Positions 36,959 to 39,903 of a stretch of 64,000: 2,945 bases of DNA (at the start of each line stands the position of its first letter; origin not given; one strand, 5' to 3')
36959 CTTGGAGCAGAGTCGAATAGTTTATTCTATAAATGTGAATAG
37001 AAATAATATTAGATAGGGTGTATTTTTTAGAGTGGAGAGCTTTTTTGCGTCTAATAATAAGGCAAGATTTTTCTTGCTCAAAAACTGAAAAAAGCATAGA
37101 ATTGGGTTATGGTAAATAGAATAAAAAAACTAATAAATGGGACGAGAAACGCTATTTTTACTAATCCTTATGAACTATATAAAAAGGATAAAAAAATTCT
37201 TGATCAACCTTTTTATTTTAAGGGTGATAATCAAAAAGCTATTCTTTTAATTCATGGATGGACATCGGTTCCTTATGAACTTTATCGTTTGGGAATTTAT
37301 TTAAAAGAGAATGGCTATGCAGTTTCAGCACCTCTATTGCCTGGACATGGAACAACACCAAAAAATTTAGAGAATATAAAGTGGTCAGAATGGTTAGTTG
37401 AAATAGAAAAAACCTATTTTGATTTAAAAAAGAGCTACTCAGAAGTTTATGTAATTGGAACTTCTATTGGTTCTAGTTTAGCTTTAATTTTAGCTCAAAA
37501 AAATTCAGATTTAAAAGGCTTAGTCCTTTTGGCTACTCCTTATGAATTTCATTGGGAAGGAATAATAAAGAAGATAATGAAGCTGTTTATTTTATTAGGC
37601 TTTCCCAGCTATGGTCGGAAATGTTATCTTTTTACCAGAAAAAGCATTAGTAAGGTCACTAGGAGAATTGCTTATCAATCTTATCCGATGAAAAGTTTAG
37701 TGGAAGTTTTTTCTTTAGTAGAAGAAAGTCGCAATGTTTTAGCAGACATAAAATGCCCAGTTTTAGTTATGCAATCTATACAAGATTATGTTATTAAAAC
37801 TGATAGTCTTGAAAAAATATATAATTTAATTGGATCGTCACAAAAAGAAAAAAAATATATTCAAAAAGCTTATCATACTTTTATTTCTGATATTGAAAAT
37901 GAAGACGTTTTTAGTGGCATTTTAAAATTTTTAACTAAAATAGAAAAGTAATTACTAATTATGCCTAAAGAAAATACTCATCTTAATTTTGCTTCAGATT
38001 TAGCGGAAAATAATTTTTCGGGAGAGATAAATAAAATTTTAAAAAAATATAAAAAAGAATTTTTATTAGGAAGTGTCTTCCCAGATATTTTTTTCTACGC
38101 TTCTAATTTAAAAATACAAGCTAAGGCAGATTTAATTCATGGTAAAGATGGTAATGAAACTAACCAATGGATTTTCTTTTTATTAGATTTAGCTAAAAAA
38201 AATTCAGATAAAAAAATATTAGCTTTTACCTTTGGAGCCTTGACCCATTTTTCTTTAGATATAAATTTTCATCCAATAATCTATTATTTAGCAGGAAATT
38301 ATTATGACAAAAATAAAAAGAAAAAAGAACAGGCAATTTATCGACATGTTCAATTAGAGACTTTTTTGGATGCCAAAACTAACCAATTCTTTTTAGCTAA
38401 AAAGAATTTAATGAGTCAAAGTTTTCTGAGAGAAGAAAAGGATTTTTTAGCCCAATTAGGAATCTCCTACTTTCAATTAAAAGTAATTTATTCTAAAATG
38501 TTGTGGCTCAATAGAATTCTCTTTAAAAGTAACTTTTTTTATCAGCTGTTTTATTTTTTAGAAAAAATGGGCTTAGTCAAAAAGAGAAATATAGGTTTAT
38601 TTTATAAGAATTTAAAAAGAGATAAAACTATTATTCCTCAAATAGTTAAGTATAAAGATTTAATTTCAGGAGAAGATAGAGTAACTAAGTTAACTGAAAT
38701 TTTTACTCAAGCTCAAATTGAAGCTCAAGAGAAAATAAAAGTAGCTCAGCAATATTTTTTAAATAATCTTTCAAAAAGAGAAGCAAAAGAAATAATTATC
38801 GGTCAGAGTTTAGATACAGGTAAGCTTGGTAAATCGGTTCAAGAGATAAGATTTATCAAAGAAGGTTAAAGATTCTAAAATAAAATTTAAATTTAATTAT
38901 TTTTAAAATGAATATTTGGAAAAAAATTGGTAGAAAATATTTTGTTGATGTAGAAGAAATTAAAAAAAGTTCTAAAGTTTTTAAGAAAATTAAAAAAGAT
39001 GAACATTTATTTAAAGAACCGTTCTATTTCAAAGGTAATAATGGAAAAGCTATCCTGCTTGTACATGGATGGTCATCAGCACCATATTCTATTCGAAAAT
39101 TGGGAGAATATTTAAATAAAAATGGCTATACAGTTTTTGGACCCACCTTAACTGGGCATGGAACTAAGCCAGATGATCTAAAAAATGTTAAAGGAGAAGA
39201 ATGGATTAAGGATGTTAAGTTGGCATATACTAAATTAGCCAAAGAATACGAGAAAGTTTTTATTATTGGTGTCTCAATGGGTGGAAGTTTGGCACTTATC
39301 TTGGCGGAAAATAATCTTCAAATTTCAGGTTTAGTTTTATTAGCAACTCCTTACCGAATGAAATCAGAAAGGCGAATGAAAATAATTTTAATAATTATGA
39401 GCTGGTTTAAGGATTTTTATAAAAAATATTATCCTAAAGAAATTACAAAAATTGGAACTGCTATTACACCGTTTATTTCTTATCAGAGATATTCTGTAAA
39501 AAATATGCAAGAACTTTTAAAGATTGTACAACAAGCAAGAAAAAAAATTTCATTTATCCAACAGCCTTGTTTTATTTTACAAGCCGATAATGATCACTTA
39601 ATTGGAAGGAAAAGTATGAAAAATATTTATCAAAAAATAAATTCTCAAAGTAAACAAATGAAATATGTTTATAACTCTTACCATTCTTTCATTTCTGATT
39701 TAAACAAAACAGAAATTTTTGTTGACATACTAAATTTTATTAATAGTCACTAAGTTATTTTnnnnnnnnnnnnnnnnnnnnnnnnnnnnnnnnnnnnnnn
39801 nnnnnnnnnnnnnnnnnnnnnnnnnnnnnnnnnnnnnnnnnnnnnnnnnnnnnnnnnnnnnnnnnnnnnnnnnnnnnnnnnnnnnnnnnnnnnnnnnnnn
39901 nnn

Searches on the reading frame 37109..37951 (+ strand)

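Call 62: search_protein_families(library=ncbifam, proteins=[window:37109-37951:+], max_evalue=0.00001)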
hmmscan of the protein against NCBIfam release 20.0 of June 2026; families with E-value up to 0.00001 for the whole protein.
window:37109-37951:+ (280 aa): 4 families
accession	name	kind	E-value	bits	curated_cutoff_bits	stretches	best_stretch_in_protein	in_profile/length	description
NF041096.1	esterase_EstD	equivalog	1.7e-08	34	600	1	108-259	238-388/421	esterase EstD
TIGR01738.1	bioH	equivalog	5.5e-08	32.7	206.95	0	39-261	1-233/245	pimeloyl-ACP methyl ester esterase BioH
NF011457.0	PRK14875.1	equivalog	6.8e-08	31.9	307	1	37-142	126-230/372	acetoin dehydrogenase dihydrolipoyllysine-residue acetyltransferase subunit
NF050089.1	i_nPHAscl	equivalog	2.9e-07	29.8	300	0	204-275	219-288/288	intracellular short-chain-length polyhydroxyalkanoate depolymerase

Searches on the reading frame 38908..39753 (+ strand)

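Call 62: search_protein_families(library=ncbifam, proteins=[window:38908-39753:+], max_evalue=0.00001)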
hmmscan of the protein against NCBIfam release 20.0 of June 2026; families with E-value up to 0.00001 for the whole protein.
window:38908-39753:+ (281 aa): 6 families
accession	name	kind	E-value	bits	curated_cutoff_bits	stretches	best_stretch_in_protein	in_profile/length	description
NF050089.1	i_nPHAscl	equivalog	3.2e-12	46.1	300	1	43-147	15-117/288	intracellular short-chain-length polyhydroxyalkanoate depolymerase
NF041096.1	esterase_EstD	equivalog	2.7e-10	39.9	600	1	97-261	221-387/421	esterase EstD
TIGR01738.1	bioH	equivalog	1.4e-09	37.9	206.95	1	46-263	4-232/245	pimeloyl-ACP methyl ester esterase BioH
NF011457.0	PRK14875.1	equivalog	1.3e-07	31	307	1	40-146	125-230/372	acetoin dehydrogenase dihydrolipoyllysine-residue acetyltransferase subunit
TIGR03695.1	menH_SHCHC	equivalog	1.1e-06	28.3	208.55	1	47-149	3-106/252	2-succinyl-6-hydroxy-2,4-cyclohexadiene-1-carboxylate synthase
TIGR01607.1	PST-A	paralog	2.3e-06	26.9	218.25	0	67-97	68-97/332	Plasmodium subtelomeric family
